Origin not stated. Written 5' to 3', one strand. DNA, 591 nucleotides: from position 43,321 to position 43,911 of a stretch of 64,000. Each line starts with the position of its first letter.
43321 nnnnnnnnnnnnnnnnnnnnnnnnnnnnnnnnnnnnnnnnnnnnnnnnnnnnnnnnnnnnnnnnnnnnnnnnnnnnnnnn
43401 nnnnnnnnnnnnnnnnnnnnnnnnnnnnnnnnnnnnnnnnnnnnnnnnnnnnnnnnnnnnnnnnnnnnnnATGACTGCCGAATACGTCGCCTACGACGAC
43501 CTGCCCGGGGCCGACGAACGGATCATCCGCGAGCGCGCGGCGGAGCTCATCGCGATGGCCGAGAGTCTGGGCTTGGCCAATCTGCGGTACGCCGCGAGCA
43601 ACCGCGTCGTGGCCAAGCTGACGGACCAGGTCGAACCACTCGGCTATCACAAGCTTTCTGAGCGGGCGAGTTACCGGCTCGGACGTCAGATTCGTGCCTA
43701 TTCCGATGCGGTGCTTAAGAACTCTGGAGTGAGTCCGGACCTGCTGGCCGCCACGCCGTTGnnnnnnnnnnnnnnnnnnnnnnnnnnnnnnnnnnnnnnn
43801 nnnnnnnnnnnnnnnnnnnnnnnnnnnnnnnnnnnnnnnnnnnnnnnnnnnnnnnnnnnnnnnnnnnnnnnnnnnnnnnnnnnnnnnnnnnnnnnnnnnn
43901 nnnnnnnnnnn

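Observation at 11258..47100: Four copies of an MNT-like/HEPN pair lacking both the MntA catalytic motif and the HepT target tyrosine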

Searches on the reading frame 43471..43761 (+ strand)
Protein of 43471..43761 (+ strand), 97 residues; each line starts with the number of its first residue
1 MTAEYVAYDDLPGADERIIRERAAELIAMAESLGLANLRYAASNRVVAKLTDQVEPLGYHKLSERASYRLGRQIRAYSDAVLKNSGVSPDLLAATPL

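Call 3: search_protein_families(library=pfam, max_evalue=1, proteins=[window:43471-43761:+])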
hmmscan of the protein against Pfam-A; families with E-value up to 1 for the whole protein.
seq(97 aa): 0 families

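Call 4: search_protein_families(library=ncbifam, max_evalue=1, proteins=[window:43471-43761:+])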
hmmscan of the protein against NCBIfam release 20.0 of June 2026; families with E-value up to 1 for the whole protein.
seq(97 aa): 0 families

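Call 5: find_homologous_proteins(query=window:43471-43761:+, max_evalue=0.001)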
Query seq(97 aa) (97 aa): 34 proteins with E <= 0.001 among 61 candidates.
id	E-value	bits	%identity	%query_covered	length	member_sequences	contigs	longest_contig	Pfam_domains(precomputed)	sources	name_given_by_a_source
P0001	1.3e-53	196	100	100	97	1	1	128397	-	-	-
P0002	1.7e-40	155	80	100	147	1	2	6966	-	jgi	jgi:hypothetical protein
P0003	1.7e-39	151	78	100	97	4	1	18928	-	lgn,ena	-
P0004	3.9e-39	150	77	100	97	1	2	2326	-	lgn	-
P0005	1.2e-38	149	76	100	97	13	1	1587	-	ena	-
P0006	1.5e-38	148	76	100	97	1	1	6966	-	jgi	jgi:hypothetical protein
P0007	1.6e-38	148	74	100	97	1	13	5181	-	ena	-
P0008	3.2e-38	147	77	100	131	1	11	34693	-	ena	-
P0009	4.5e-38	147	75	100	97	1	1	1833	-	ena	-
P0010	1.3e-37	145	74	100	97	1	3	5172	-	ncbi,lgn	-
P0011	1.7e-37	145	75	100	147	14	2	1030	-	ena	-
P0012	1.8e-37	145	75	100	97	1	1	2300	-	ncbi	-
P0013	4.4e-37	144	74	100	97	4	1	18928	-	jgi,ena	jgi:hypothetical protein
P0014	6.2e-37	143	75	100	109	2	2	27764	-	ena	-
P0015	2.3e-36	141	73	100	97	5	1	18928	-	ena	-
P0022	1.9e-33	132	67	100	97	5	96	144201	-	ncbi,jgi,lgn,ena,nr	ncbi:MAG: hypothetical protein E6Q90_15680 [Actinobacteria bacterium]|nr:MAG: hypothetical protein E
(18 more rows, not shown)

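Call 6: search_solved_structures(query=window:43471-43761:+, max_evalue=10)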
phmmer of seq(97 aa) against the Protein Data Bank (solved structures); distinct sequences matched with E-value up to 10: 2.
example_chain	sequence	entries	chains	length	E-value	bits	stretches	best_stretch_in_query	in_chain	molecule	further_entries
2rml_A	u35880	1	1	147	0.36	14.8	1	36-70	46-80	Copper-transporting P-type ATPase copA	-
1p6t_A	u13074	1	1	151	0.42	14.6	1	36-70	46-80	Potential copper-transporting ATPase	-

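Call 16: search_protein_representatives(alignment_id=A1)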
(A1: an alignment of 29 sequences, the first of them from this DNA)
Query: 29 sequences, 97 profile positions. Proteins with E-value up to 0.001 (for the whole library): 74; up to 1e-10: 29; up to 1e-30: 3. The best 74 are listed.
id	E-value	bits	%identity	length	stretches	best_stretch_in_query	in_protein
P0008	2.7e-48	178.3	-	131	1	1-97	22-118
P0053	2.1e-45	169.1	-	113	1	1-97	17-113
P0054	6.3e-32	125.8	-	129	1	9-97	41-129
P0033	1.7e-28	114.8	-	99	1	1-69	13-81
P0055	8.4e-27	109.4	-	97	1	1-97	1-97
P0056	1.4e-23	99.1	-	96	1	3-97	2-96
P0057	1.1e-20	89.8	-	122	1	12-97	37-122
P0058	1.9e-20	89.1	-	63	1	36-97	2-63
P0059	8.0e-18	80.6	-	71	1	1-52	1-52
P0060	2.2e-16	76.0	-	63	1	1-63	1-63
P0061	9.4e-16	74.0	-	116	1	1-96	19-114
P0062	3.9e-15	72.0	-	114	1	9-97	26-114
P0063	7.4e-15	71.1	-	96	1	9-97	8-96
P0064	1.4e-14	70.2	-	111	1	10-97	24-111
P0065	3.1e-14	69.1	-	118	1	10-97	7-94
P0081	1.2e-10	57.6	-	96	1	12-97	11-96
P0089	1.1e-09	54.6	-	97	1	12-97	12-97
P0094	4.6e-09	52.6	-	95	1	8-97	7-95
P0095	7.7e-09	51.8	-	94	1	12-97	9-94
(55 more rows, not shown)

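Call 17: predict_structure(alignment_id=A1)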
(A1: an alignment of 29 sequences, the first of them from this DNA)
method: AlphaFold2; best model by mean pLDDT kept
length: 97 residues; sequences in the alignment: 29
mean_pLDDT: 93.3   pTM: 0.83
mean pLDDT of the five models: 93.3, 93.2, 93.1, 92.6, 92.2
residues with pLDDT >= 90: 86; 70-90: 5; 50-70: 4; < 50: 2
segments of 3 or more residues with pLDDT < 50: none
pLDDT, mean of each block of 10 residues (from residue 1): 66 96 98 98 97 96 95 96 95 97
secondary structure, 60 per line:
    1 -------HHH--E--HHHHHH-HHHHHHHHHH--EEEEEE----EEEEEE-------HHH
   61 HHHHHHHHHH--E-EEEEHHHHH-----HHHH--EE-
elements in order: H16-21 H23-32 E35-40 E45-50 H58-70 E75-78 H79-83 H89-92

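Call 20: fold_search(model_id=the predicted structure, library=pdb)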
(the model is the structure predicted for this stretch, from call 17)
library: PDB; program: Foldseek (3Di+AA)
matches with E <= 10: 620; with E <= 0.001: 0
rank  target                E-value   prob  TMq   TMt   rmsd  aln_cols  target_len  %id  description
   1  1wot_MODEL_1_A        1.0e-02  1.00  0.64  0.64   3.2       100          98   17  Structure of putative minimal nucleotidyltransferase (released 2004-09-07)
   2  6m6w_A                4.5e-02  0.99  0.58  0.50   3.2        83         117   11  Crystal structure the toxin-antitoxin MntA-HpeT mutant-Y104A (released 2020-09-30)
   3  2aya_MODEL_1_A        5.5e-02  0.75  0.38  0.31   7.7        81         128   17  Solution Structure of the C-Terminal 14 kDa Domain of the tau subunit from Escherichia coli DNA Polymerase III (released 2006-11-14)
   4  5fku_E                5.9e-02  0.51  0.36  0.31  10.0       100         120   19  cryo-EM structure of the E. coli replicative DNA polymerase complex in DNA free state (DNA polymerase III alpha, beta, (released 2015-11-25)
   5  7aer_A                7.2e-02  0.96  0.56  0.47   3.6        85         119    9  Rebuilt and re-refined PDB entry 5yep: tri-AMPylated Shewanella oneidensis HEPN toxin in complex with MNT antitoxin (released 2020-12-30)
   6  6m6v_A                8.8e-02  0.87  0.47  0.41   3.7        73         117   12  Crystal structure the toxin-antitoxin MntA-HepT (released 2020-09-30)
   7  6m6u_F                1.2e-01  0.93  0.49  0.39   3.1        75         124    9  Crystal structure the toxin-antitoxin MntA-HpeT mutant-D39ED41E (released 2020-09-30)
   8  5yep_A                1.2e-01  0.89  0.47  0.40   3.2        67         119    9  Crystal structure of SO_3166-SO_3165 from Shewanella oneidensis (released 2018-03-28)
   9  2y4n_A                1.2e-01  0.84  0.44  0.12   6.5        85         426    7  PaaK1 in complex with phenylacetyl adenylate (released 2011-03-01)
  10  6m6u_A                1.3e-01  0.92  0.49  0.40   3.3        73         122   11  Crystal structure the toxin-antitoxin MntA-HpeT mutant-D39ED41E (released 2020-09-30)
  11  6az1_C                1.6e-01  0.18  0.30  0.17   6.4        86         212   19  Cryo-EM structure of the small subunit of Leishmania ribosome bound to paromomycin (released 2017-12-06)
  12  5fkv_E                2.0e-01  0.23  0.35  0.30  10.0       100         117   19  cryo-EM structure of the E. coli replicative DNA polymerase complex bound to DNA (DNA polymerase III alpha, beta, epsi (released 2015-11-25)
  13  6m6w_F                2.1e-01  0.75  0.46  0.38   3.5        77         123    8  Crystal structure the toxin-antitoxin MntA-HpeT mutant-Y104A (released 2020-09-30)
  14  7bxo_E                2.2e-01  0.84  0.48  0.38   3.2        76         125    8  Crystal structure of the toxin-antitoxin with AMP-PNP (released 2020-09-30)
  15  8y9b_A                2.4e-01  0.66  0.42  0.57   3.1        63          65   11  TcdB1 in complex with mini-binder (released 2024-08-28)
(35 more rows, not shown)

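Call 29: search_solved_structures(query=A3, max_evalue=10, show_alignments=4)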
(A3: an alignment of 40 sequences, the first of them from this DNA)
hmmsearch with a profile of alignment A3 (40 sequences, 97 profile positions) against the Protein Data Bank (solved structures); distinct sequences matched with E-value up to 10: 5.
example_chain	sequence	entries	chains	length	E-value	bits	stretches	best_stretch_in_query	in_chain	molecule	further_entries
1wot_A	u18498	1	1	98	2.3e-06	31.1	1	14-97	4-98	PUTATIVE MINIMAL NUCLEOTIDYLTRANSFERASE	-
8ua7_A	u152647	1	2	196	0.14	15.8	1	36-85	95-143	Histone H3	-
36za_C7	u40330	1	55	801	0.16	15.6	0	54-87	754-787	Inner-peripheral baseplate spoke gp32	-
11fg_Cj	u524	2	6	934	0.16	15.5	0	54-87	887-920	PVC Protein gp65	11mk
6mrr_A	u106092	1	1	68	1.6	12.4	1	20-71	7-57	Foldit1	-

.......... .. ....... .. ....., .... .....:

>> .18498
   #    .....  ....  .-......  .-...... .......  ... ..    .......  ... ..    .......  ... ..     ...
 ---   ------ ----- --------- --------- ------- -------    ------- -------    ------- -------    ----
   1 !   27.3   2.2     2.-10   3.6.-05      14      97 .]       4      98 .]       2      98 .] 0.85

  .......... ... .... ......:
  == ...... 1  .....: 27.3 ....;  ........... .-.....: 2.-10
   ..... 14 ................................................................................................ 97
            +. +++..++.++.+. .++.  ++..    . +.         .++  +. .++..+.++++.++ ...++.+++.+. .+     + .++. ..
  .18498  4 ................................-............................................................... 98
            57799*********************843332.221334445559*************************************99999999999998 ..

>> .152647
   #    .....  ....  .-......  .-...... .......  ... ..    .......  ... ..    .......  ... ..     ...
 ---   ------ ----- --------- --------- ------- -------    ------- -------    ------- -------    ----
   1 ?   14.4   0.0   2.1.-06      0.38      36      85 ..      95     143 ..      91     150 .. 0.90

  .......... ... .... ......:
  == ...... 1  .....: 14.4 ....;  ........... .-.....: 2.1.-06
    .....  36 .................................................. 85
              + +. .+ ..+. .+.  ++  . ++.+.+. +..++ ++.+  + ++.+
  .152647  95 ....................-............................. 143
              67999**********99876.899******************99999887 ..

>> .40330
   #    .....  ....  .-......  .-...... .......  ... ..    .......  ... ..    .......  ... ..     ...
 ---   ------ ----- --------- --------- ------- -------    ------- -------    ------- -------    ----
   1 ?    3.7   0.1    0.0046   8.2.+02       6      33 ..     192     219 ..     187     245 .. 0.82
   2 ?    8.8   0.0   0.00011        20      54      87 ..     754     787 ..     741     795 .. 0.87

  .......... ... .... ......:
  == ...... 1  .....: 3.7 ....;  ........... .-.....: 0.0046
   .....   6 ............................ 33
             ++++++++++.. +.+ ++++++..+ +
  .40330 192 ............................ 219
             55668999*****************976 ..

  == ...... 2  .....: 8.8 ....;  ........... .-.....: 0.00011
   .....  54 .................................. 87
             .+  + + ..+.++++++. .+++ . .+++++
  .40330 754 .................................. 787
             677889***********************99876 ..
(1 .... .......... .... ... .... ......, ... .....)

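Call 30: search_protein_families(library=pfam, alignment_id=A3, max_evalue=1)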
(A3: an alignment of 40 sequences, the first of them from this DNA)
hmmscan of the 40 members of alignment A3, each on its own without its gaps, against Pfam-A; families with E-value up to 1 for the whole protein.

A. member 1, seq(97 aa): 0 families

B. families by the number of members that match (of 40 scanned): 20 families
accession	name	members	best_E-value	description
PF21813.2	DUF6882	3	0.023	Family of unknown function (DUF6882)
PF19707.4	DUF6204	2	0.02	Family of unknown function (DUF6204)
PF18327.6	PRODH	2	0.057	Proline utilization A proline dehydrogenase N-terminal domain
PF05141.17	DIT1_PvcA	2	0.096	Pyoverdine/dityrosine biosynthesis protein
PF07498.18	Rho_N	2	0.14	Rho termination factor, N-terminal domain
PF04612.17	T2SSM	1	0.0096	Type II secretion system (T2SS), protein M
PF13223.11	DUF4031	1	0.02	Protein of unknown function (DUF4031)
PF21848.1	DUF6907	1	0.049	Domain of unknown function (DUF6907)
PF07995.17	GSDH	1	0.065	Glucose / Sorbosone dehydrogenase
PF10683.14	DBD_Tnp_Hermes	1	0.072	Hermes transposase DNA-binding domain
PF16794.11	fn3_4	1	0.076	Fibronectin-III type domain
PF25417.1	DUF7889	1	0.14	Family of unknown function (DUF7889)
PF06167.18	Peptidase_M90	1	0.15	Glucose-regulated metallo-peptidase M90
PF22255.2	Gp44-like_2nd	1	0.15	Baseplate hub protein gp44-like, second domain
PF22521.2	HypF_C_2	1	0.16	Carbamoyltransferase, Kae1-like Domain, second subdomain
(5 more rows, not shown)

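Call 37: find_encoding_contigs(protein=P0022, flank=3000, max_places=4)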
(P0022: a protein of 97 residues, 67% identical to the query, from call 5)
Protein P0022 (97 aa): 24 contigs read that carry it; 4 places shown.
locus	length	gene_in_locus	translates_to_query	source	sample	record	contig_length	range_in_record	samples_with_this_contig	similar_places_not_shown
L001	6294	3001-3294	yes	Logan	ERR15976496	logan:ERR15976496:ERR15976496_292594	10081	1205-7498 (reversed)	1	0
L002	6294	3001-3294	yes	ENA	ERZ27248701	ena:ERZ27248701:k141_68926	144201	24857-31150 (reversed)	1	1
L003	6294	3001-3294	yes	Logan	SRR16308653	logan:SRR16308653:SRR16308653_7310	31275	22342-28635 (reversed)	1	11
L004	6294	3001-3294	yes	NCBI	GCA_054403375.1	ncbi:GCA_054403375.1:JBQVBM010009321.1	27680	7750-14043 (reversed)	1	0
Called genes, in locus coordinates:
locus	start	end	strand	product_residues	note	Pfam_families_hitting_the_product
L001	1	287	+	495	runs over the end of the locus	PF00149:Metallophos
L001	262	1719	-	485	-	PF13671:AAA_33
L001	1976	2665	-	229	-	PF08378:NERD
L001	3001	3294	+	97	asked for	-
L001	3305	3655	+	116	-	-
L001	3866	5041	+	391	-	PF07690:MFS_1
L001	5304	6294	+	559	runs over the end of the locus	PF08378:NERD, PF02562:PhoH (weak), PF13245:AAA_19, PF13604:AAA_30, PF13087:AAA_12 (weak), PF13361:UvrD_C (faint), PF13538:UvrD_C_2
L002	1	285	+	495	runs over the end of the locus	PF00149:Metallophos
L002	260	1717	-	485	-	PF13671:AAA_33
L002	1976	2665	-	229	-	PF08378:NERD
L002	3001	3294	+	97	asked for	-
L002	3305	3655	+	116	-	-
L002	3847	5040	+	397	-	PF07690:MFS_1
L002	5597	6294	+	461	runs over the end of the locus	PF13481:AAA_25 (faint), PF02562:PhoH (weak), PF06745:ATPase (faint), PF13245:AAA_19, PF13604:AAA_30, PF13087:AAA_12 (weak), PF13361:UvrD_C (faint), PF13538:UvrD_C_2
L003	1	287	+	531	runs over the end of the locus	PF00149:Metallophos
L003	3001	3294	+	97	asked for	-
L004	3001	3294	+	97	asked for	-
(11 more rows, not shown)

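Call 38: find_encoding_contigs(protein=P0063, flank=2000, max_places=3)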
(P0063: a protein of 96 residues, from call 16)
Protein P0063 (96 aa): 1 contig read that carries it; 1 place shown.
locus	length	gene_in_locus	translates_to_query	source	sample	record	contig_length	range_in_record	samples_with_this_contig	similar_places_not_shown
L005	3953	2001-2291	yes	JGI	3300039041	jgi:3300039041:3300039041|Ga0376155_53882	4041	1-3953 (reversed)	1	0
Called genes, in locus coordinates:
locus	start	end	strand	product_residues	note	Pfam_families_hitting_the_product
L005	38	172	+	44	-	-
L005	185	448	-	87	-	PF22513:FitA-like_RHH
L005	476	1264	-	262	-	PF00583:Acetyltransf_1, PF13673:Acetyltransf_10 (faint), PF13508:Acetyltransf_7 (weak)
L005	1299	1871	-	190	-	PF11611:DUF4352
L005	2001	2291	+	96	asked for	-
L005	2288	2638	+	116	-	PF01934:HepT-like (faint)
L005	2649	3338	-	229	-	PF00005:ABC_tran (faint), PF08352:oligo_HPY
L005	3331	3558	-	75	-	PF08352:oligo_HPY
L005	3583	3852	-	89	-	PF01019:G_glu_transpept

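Call 41: find_encoding_contigs(protein=P0089, flank=2000, max_places=2)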
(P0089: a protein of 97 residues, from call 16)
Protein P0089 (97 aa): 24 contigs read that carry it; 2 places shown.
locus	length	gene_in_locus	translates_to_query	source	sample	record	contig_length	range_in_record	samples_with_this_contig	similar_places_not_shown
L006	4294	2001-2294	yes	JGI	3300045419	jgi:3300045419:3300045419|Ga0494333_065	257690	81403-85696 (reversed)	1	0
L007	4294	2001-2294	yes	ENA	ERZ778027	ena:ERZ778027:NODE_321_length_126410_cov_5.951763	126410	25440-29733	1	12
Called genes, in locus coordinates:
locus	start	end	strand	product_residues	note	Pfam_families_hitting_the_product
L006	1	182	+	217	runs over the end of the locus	PF14681:UPRTase, PF00156:Pribosyltran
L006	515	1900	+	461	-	PF03724:META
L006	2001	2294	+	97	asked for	-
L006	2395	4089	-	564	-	PF02878:PGM_PMM_I, PF02879:PGM_PMM_II, PF02880:PGM_PMM_III, PF00408:PGM_PMM_IV (weak)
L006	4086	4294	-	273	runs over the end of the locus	PF01048:PNP_UDP_1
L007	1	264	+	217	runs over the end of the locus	PF14681:UPRTase, PF00156:Pribosyltran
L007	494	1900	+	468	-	PF03724:META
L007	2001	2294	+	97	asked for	-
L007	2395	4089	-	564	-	PF02878:PGM_PMM_I, PF02879:PGM_PMM_II, PF02880:PGM_PMM_III, PF00408:PGM_PMM_IV (weak)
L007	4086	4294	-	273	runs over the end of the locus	PF01048:PNP_UDP_1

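Call 42: find_encoding_contigs(protein=P0094, flank=2000, max_places=2)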
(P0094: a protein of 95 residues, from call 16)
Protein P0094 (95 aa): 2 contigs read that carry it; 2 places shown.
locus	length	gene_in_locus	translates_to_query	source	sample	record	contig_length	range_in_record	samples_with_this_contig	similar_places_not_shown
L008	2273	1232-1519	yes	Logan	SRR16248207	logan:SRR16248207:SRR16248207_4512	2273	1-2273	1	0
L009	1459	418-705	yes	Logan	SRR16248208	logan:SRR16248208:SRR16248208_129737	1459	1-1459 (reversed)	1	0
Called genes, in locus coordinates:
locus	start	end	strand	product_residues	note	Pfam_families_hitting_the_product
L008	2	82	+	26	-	?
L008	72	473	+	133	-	PF19776:DUF6262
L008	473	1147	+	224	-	PF04307:YdjM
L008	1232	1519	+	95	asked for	-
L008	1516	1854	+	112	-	PF01934:HepT-like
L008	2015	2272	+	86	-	?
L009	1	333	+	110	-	?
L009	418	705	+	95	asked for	-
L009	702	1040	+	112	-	PF01934:HepT-like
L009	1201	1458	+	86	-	?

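Call 44: find_encoding_contigs(protein=P0095, flank=2000, max_places=2)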
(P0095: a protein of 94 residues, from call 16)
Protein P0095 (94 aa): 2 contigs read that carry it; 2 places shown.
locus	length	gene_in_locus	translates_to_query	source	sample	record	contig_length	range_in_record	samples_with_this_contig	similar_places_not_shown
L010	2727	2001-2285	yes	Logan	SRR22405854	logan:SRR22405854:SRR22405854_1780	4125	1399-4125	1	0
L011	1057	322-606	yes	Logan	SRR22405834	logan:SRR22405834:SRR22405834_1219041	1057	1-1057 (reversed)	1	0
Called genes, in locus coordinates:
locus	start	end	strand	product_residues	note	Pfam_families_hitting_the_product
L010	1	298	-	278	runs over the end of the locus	-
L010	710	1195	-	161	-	PF00589:Phage_integrase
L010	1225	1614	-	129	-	-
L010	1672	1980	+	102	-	PF12802:MarR_2 (weak), PF01047:MarR (weak)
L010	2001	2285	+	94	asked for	-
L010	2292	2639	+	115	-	PF01934:HepT-like (weak)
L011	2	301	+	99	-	?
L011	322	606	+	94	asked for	-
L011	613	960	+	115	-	PF01934:HepT-like (weak)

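Call 45: find_encoding_contigs(protein=P0081, flank=2000, max_places=2)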
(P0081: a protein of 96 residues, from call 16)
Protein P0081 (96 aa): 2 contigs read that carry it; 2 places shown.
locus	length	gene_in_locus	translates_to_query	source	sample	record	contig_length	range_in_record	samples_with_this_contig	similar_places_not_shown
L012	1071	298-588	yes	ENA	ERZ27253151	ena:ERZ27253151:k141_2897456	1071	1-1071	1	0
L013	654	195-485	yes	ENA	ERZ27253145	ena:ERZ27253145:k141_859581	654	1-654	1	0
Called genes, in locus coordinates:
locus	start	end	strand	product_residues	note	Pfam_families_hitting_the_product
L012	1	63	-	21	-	?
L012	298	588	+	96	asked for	-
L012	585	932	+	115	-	-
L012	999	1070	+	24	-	?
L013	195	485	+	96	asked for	-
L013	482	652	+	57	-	?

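Call 46: find_encoding_contigs(protein=P0056, flank=2000, max_places=2)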
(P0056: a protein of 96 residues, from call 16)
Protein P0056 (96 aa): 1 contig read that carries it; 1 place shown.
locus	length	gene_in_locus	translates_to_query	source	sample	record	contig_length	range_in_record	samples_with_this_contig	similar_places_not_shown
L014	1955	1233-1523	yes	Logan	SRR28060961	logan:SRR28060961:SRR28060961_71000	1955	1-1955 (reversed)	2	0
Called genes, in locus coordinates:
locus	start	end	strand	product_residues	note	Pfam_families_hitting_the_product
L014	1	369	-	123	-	?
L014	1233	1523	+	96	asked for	-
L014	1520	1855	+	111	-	-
